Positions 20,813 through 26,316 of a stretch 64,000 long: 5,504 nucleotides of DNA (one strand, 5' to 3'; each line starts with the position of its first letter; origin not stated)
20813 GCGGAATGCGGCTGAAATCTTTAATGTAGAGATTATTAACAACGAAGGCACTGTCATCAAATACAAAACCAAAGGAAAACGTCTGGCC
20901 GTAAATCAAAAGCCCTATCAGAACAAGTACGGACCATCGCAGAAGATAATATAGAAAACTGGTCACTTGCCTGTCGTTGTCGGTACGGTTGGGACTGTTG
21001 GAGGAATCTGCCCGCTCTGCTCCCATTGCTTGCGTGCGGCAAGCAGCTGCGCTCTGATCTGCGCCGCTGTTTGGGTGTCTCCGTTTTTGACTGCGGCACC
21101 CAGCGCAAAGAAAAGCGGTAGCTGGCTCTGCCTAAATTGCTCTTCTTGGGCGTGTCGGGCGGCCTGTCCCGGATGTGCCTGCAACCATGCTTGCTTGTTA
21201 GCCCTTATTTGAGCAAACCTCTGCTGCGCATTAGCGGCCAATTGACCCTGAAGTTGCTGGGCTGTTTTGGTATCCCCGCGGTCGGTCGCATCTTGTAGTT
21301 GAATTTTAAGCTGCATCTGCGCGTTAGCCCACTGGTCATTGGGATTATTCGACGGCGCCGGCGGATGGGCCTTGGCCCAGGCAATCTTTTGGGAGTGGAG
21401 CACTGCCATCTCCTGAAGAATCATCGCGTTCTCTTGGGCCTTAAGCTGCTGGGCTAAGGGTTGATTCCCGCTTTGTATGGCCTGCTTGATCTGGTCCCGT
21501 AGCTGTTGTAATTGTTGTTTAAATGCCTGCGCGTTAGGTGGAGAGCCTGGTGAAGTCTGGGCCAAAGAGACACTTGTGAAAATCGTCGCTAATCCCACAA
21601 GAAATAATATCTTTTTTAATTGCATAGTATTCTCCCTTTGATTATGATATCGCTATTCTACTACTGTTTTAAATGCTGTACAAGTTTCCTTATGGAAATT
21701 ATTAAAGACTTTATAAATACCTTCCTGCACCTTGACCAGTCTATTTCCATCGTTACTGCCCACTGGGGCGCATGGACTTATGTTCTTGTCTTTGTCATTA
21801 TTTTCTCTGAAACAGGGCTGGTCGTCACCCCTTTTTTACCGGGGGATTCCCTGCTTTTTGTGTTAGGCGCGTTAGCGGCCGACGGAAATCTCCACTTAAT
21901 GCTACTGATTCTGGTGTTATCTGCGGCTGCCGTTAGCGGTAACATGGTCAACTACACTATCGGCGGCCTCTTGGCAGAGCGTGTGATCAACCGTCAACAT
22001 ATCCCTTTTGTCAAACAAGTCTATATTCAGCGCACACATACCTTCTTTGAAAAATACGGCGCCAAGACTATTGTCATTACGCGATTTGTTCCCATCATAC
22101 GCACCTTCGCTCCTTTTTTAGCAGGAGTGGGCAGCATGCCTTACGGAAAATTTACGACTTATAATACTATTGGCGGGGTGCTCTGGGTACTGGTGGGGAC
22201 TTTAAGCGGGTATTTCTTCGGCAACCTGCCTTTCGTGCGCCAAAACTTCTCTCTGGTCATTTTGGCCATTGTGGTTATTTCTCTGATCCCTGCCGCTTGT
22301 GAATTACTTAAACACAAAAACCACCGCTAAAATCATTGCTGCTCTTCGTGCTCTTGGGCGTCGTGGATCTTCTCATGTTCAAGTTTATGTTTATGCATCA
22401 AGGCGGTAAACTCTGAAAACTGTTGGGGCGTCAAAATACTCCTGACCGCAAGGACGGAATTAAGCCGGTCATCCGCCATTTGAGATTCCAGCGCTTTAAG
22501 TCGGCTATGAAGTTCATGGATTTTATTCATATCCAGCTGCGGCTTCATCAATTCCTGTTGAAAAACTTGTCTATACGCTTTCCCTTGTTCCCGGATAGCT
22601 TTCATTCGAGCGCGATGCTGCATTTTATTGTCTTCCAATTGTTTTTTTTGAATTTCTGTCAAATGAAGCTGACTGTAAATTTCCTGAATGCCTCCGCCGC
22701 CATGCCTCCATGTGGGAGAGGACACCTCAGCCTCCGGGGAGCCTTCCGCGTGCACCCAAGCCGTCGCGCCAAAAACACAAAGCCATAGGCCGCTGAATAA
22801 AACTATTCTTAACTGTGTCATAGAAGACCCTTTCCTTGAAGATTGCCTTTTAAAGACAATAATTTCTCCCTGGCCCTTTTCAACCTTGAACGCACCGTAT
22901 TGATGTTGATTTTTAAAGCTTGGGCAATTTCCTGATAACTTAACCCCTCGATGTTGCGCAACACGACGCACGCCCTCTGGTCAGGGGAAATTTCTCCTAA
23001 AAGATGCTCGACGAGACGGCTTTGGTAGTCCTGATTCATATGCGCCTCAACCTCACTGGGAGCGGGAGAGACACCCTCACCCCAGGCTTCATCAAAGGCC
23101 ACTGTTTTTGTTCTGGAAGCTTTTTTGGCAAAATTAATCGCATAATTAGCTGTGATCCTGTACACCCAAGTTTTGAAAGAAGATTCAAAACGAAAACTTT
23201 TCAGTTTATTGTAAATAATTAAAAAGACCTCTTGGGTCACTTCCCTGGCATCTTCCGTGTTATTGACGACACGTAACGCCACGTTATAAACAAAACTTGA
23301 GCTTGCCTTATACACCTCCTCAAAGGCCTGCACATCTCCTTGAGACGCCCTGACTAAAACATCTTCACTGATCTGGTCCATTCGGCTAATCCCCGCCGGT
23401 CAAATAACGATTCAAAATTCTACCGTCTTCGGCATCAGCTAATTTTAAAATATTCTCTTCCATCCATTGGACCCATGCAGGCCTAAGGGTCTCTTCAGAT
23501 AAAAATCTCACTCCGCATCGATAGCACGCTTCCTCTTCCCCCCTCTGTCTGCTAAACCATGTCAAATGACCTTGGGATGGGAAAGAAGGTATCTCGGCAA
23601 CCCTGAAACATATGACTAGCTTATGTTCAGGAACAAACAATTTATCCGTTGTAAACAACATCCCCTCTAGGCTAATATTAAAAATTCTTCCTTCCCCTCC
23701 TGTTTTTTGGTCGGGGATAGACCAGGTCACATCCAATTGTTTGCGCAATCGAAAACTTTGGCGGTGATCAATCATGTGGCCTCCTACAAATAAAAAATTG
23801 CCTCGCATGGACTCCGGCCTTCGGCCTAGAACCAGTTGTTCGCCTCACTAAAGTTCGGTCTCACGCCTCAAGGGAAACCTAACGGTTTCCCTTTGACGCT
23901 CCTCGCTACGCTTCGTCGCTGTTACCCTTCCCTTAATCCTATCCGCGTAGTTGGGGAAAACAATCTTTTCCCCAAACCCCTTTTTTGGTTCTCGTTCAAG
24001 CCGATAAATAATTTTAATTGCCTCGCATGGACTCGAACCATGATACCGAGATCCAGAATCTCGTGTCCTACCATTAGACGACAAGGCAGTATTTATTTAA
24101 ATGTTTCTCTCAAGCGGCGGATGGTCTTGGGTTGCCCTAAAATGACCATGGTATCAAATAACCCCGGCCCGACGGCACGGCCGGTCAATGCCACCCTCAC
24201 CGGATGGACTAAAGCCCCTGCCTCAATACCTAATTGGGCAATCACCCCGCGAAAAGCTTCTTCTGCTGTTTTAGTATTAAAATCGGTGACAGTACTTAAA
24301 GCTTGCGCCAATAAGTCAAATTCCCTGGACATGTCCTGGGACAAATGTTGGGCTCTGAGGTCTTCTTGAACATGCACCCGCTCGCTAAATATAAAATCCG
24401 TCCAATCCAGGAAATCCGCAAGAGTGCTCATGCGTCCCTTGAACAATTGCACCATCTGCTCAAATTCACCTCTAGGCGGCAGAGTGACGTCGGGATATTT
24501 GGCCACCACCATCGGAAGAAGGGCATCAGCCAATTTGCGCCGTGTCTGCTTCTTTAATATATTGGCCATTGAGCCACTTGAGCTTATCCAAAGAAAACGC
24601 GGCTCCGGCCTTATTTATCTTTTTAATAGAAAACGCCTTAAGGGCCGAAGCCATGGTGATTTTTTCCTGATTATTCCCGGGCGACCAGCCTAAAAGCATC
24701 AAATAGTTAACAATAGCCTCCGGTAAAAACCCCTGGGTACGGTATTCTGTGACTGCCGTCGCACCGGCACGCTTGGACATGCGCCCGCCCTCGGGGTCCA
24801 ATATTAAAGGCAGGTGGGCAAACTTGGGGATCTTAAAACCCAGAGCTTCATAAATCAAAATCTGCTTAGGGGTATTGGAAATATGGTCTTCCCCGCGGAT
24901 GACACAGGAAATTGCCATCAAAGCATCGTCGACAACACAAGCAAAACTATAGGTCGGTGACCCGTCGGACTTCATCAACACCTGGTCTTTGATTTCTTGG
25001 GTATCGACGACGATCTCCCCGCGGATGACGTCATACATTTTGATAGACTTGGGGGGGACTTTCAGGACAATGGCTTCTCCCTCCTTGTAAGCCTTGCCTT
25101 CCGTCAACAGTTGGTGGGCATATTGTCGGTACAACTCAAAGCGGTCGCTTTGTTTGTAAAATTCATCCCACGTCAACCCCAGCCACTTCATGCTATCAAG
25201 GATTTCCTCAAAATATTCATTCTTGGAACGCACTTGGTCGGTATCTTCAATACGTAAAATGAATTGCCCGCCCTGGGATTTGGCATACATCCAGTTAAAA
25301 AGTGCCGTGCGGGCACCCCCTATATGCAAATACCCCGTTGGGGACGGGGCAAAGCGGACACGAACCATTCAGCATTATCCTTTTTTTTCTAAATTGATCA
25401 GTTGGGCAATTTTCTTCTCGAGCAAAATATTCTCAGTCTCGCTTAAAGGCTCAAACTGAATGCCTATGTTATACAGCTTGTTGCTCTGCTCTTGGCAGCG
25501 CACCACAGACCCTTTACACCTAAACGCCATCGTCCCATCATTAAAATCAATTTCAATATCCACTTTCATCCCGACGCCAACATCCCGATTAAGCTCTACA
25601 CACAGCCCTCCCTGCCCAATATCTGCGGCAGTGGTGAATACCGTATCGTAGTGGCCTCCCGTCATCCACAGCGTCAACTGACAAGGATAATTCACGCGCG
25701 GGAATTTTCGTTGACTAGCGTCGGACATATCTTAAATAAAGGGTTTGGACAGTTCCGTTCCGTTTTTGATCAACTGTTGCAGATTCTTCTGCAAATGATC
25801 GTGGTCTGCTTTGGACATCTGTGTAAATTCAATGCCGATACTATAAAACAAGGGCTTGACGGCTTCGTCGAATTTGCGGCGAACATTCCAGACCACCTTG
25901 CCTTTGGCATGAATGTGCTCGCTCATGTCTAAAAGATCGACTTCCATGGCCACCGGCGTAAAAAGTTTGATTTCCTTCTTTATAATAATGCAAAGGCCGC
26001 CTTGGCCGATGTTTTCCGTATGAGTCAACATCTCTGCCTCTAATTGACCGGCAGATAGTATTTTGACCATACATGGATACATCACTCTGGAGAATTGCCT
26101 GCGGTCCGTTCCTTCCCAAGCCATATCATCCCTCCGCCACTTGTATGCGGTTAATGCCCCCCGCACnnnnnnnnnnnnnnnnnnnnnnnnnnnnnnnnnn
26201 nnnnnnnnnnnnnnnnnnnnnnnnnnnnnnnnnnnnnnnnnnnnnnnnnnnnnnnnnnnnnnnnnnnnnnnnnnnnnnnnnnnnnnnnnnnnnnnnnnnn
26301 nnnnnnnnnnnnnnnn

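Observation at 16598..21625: Four translationally coupled genes: a secreted Gln-rich protein with a Thr/Pro tail, two TMTC/PMT-like glycosyltransferases and a membrane-anchored unknown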

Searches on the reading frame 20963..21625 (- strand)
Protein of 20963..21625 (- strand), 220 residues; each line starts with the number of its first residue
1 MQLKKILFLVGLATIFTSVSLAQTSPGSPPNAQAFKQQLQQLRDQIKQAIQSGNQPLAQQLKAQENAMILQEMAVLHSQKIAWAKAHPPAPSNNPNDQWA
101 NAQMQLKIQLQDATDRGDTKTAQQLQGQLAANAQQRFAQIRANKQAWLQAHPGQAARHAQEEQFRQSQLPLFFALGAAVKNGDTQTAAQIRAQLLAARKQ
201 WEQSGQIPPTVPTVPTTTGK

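Call 6: search_protein_families(library=pfam, proteins=[window:20963-21625:-], max_evalue=0.01)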
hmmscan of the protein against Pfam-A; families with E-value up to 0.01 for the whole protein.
window:20963-21625:- (220 aa): 0 families

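Call 8: search_protein_families(library=ncbifam, proteins=[window:20963-21625:-], max_evalue=1)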
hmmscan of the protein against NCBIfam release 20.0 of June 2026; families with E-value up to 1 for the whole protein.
window:20963-21625:- (220 aa): 2 families
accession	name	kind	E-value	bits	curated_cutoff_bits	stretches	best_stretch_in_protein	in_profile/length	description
NF004046.1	PRK05563.1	equivalog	0.025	13.5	400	1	31-148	309-426/567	DNA polymerase III subunit gamma/tau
TIGR02567.1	YscW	equivalog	0.064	13.4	58.2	1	135-182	35-78/124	YscW family type III secretion system pilotin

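Call 21: find_homologous_proteins(query=window:20963-21625:-)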
Query window:20963-21625:- (220 aa): 12 proteins with E <= 0.001 among 222 candidates.
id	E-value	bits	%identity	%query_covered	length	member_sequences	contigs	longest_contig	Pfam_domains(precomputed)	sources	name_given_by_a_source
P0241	3.8e-130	450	98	100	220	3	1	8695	-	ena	-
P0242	2.1e-114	399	87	100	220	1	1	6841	-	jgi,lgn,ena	-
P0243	8.5e-102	357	81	93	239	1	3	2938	-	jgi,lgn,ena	-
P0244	1.4e-90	321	78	93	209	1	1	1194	-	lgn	-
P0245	1.2e-86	308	74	100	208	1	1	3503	-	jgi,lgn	-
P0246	9.8e-81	289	66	100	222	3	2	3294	-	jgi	-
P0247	1.1e-73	266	65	100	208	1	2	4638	-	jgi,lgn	jgi:Tfp pilus assembly protein PilV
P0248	1.3e-73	266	65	95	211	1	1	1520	PF26012.1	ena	-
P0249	6.1e-73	263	64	95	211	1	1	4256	-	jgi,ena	-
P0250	2.6e-65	238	66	85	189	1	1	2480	PF26012.1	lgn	-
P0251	1.4e-62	229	59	90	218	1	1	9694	-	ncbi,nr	ncbi:MAG: hypothetical protein HQL14_08515 [Candidatus Omnitrophica bacterium]|nr:hypothetical prote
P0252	5.6e-37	146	48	90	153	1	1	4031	-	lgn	-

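Call 23: find_encoding_contigs(protein=P0251, flank=8000, max_places=2)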
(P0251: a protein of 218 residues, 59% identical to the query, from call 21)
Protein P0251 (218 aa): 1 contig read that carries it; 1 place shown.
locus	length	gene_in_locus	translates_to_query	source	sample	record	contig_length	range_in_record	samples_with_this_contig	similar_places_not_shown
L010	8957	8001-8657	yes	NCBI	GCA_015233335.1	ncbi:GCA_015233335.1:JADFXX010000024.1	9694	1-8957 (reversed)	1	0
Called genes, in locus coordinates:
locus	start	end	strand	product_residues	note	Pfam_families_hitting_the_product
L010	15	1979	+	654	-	PF13520:AA_permease_2, PF00324:AA_permease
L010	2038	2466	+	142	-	-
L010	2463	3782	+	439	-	PF13231:PMT_2 (weak)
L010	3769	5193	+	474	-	PF13231:PMT_2 (weak)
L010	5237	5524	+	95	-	-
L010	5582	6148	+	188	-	PF04542:Sigma70_r2, PF07638:Sigma70_ECF, PF08281:Sigma70_r4_2, PF04545:Sigma70_r4, PF13384:HTH_23 (weak), PF13556:HTH_30 (faint)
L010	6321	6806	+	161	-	PF13490:zf-HC2 (weak)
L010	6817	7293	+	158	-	PF13801:Metal_resist (weak), PF07813:LTXXQ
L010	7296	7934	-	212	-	PF09335:VTT_dom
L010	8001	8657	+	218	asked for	-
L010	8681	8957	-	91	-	?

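Call 24: find_encoding_contigs(protein=P0247, flank=5000, max_places=2)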
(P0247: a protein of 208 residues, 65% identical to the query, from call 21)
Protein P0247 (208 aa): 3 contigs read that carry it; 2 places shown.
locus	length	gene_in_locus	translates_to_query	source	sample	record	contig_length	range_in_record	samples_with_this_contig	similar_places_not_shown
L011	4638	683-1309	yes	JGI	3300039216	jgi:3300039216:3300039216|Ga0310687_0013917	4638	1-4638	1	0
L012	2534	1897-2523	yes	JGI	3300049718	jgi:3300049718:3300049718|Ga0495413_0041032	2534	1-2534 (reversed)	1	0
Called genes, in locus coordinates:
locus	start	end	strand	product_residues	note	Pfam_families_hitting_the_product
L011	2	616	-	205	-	?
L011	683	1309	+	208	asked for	-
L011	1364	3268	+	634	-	PF00515:TPR_1, PF13414:TPR_11, PF13414:TPR_11, PF13414:TPR_11, PF13432:TPR_16, PF00515:TPR_1, PF13414:TPR_11, PF13424:TPR_12, +19 more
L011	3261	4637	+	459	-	?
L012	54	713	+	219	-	PF07638:Sigma70_ECF (faint), PF04542:Sigma70_r2, PF08281:Sigma70_r4_2, PF04545:Sigma70_r4, PF13384:HTH_23 (weak)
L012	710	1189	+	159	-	PF07813:LTXXQ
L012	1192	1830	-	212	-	PF09335:VTT_dom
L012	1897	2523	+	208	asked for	-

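Call 25: find_encoding_contigs(protein=P0252, flank=5000, max_places=2)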
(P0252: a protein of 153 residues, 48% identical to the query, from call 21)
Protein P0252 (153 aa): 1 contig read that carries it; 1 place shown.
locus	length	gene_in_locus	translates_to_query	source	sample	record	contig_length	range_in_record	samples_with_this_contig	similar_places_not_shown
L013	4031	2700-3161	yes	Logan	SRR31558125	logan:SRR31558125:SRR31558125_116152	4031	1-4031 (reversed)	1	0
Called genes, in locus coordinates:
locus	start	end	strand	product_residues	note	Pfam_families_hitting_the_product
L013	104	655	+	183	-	PF07638:Sigma70_ECF (weak), PF04542:Sigma70_r2, PF08281:Sigma70_r4_2, PF04545:Sigma70_r4, PF13384:HTH_23 (weak), PF13556:HTH_30 (faint)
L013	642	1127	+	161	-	PF13490:zf-HC2 (weak)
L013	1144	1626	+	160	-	PF13801:Metal_resist, PF07813:LTXXQ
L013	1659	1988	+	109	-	PF04342:DMT_6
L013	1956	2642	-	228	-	PF09335:VTT_dom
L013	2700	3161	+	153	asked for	-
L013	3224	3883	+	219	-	-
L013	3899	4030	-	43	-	?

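Call 26: search_protein_families(library=pfam, proteins=[P0248, P0250], max_evalue=1)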
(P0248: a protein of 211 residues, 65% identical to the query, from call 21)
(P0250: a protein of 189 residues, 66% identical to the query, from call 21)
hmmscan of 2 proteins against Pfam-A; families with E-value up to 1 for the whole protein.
P0248 (211 aa): 10 families
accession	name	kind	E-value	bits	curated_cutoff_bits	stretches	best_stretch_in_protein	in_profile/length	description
PF25393.1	LTM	-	0.00078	19.7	27.5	2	174-190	5-21/42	LUBAC thetering domain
PF22733.1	NNH1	-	0.074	13.6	27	1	28-74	40-86/177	NACHT N-terminal Helical domain 1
PF08858.15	IDEAL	-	0.12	12.5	22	1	34-57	6-29/37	IDEAL domain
PF02151.25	UVR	-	0.19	12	21.5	0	178-200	14-36/36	UvrB/uvrC motif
PF12167.14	Arm-DNA-bind_2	-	0.24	11.9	22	1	30-54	30-54/65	Arm DNA-binding domain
PF12700.13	HlyD_2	-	0.63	9.1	25.1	0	30-64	128-162/416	HlyD family secretion protein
PF21370.4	PAS_GdpP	-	0.72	10.7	27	0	93-139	21-68/90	Cyclic-di-AMP phosphodiesterase GdpP-like, PAS domain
PF07361.16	Cytochrom_B562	-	0.75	10.9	30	1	25-66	44-88/102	Cytochrome b562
PF06476.17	DUF1090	-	0.78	10.2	24.4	1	29-64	12-47/110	Protein of unknown function (DUF1090)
PF08898.15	DUF1843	-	0.9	10.6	23.3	0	176-208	8-37/52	Domain of unknown function (DUF1843)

P0250 (189 aa): 6 families
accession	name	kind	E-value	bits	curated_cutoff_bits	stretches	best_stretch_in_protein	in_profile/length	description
PF25393.1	LTM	-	2.7e-05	24.4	27.5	2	89-112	4-27/42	LUBAC thetering domain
PF02151.25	UVR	-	0.002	18.2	21.5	1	85-112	5-32/36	UvrB/uvrC motif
PF08838.16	DUF1811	-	0.043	14.5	27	1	7-42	3-38/100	Protein of unknown function (DUF1811)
PF00769.24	ERM_C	-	0.26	12.2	23.4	1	13-45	16-48/77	Ezrin/radixin/moesin family C terminal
PF13228.11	DUF4037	-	0.37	12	22.1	0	121-176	25-80/101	Domain of unknown function (DUF4037)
PF23493.1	CysS_C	-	0.44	11.1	23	0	92-112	16-36/51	Cysteinyl-tRNA ligase anticodon binding domain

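Call 48: find_encoding_contigs(protein=P0249, flank=5000, max_places=3)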
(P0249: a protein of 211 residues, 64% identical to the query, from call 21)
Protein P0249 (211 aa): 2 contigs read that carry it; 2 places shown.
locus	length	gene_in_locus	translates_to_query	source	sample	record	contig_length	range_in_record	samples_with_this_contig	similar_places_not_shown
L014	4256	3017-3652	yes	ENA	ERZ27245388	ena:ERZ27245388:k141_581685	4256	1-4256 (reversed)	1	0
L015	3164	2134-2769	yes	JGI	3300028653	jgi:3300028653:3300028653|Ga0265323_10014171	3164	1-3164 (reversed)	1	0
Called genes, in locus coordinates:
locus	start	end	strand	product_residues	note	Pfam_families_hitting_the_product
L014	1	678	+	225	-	?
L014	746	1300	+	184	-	PF04542:Sigma70_r2, PF07638:Sigma70_ECF (weak), PF08281:Sigma70_r4_2, PF04545:Sigma70_r4, PF13384:HTH_23 (weak), PF13556:HTH_30 (faint)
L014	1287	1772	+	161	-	PF13490:zf-HC2 (weak)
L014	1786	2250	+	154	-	PF13801:Metal_resist, PF07813:LTXXQ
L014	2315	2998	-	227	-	PF09335:VTT_dom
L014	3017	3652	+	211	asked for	-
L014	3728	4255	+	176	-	?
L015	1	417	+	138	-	?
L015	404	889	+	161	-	PF13490:zf-HC2 (weak)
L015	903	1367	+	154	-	PF13801:Metal_resist, PF07813:LTXXQ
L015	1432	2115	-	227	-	PF09335:VTT_dom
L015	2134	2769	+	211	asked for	-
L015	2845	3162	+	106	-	?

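Call 94: search_protein_families(library=pfam, alignment_id=A3, max_evalue=0.01)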
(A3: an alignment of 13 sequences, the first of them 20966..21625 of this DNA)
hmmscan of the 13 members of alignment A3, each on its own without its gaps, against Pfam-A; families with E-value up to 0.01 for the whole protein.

A. member 1, window:20966-21625:- (220 aa): 0 families

B. families by the number of members that match (of 13 scanned): 6 families
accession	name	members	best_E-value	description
PF25393.1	LTM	8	2.7e-05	LUBAC thetering domain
PF23493.1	CysS_C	2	0.0024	Cysteinyl-tRNA ligase anticodon binding domain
PF02151.25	UVR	1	0.002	UvrB/uvrC motif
PF07361.16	Cytochrom_B562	1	0.0045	Cytochrome b562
PF06476.17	DUF1090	1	0.007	Protein of unknown function (DUF1090)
PF09823.15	DUF2357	1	0.0088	Domain of unknown function (DUF2357)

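Call 96: find_related_loci(query=A3, collection=metagenome_contigs, flank=6000)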
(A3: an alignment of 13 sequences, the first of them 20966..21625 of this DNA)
Query A3 (220 aa) in metagenome_contigs; peptide patterns used: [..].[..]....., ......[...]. (x = any residue, [..] = any of these).
556 stretches matched a pattern; 7 encode a relative of the query (tblastn E <= 1e-3); 7 distinct loci.
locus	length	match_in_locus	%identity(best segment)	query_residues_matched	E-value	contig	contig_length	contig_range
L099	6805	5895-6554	87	1-220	1e-109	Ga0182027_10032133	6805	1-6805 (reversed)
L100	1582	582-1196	81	1-205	5e-113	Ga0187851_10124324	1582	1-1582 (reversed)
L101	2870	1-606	81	4-205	2e-106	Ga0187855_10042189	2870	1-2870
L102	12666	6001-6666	67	1-220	1e-86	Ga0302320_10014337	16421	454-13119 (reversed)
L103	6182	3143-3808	67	1-220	1e-86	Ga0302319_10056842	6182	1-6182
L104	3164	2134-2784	63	1-218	5e-84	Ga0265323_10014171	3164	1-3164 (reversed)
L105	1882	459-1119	59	1-220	4e-62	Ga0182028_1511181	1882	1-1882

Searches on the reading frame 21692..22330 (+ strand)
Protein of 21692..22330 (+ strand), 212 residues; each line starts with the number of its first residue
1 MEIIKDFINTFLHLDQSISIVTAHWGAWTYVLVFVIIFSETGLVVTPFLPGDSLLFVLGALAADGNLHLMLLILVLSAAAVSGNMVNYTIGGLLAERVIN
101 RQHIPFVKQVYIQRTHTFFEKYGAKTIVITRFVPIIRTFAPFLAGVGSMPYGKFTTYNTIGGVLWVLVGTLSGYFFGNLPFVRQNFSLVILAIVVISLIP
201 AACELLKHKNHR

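Call 73: search_protein_families(library=pfam, proteins=[window:21692-22330:+], max_evalue=0.00001)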
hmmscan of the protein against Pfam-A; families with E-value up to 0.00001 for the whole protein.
window:21692-22330:+ (212 aa): 1 family
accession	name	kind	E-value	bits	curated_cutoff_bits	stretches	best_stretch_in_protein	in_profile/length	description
PF09335.16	VTT_dom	-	2.9e-17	63.7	33.9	1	49-174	1-122/123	VTT domain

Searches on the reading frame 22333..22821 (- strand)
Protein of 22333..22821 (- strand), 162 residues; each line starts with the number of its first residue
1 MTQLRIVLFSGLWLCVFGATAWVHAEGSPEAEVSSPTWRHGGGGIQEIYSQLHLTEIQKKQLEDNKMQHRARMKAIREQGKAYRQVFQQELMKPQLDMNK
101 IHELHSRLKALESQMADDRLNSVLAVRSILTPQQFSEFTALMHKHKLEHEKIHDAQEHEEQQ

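Call 99: search_protein_families(library=pfam, proteins=[window:22333-22821:-], max_evalue=0.001)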
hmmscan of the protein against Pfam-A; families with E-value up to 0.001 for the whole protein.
window:22333-22821:- (162 aa): 2 families
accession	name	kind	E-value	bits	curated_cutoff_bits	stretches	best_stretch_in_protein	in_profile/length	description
PF07813.17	LTXXQ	-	2e-09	38.5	24.3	1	41-142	2-100/100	LTXXQ motif family protein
PF13801.11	Metal_resist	-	2.6e-07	31.3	29.2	1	11-134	7-122/125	Heavy-metal resistance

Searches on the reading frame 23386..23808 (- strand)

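Call 99: search_protein_families(library=pfam, proteins=[window:23386-23808:-], max_evalue=0.001)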
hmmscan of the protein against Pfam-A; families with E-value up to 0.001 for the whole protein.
window:23386-23808:- (140 aa): 1 family
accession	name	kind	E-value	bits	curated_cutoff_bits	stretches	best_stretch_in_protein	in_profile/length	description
PF07238.19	PilZ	-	5.5e-07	30.3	22.5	1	15-104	2-87/102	PilZ domain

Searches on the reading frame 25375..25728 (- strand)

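Call 99: search_protein_families(library=pfam, proteins=[window:25375-25728:-], max_evalue=0.001)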
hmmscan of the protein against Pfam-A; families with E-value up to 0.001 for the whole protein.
window:25375-25728:- (117 aa): 1 family
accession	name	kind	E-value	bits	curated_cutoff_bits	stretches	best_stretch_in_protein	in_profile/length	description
PF07238.19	PilZ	-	9.2e-14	52.1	22.5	1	6-107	2-100/102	PilZ domain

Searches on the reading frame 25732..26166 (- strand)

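Call 99: search_protein_families(library=pfam, proteins=[window:25732-26166:-], max_evalue=0.001)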
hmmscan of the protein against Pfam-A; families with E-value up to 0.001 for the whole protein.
window:25732-26166:- (144 aa): 1 family
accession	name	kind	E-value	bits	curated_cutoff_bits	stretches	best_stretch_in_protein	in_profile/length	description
PF07238.19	PilZ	-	1.8e-11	44.7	22.5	1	21-128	1-99/102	PilZ domain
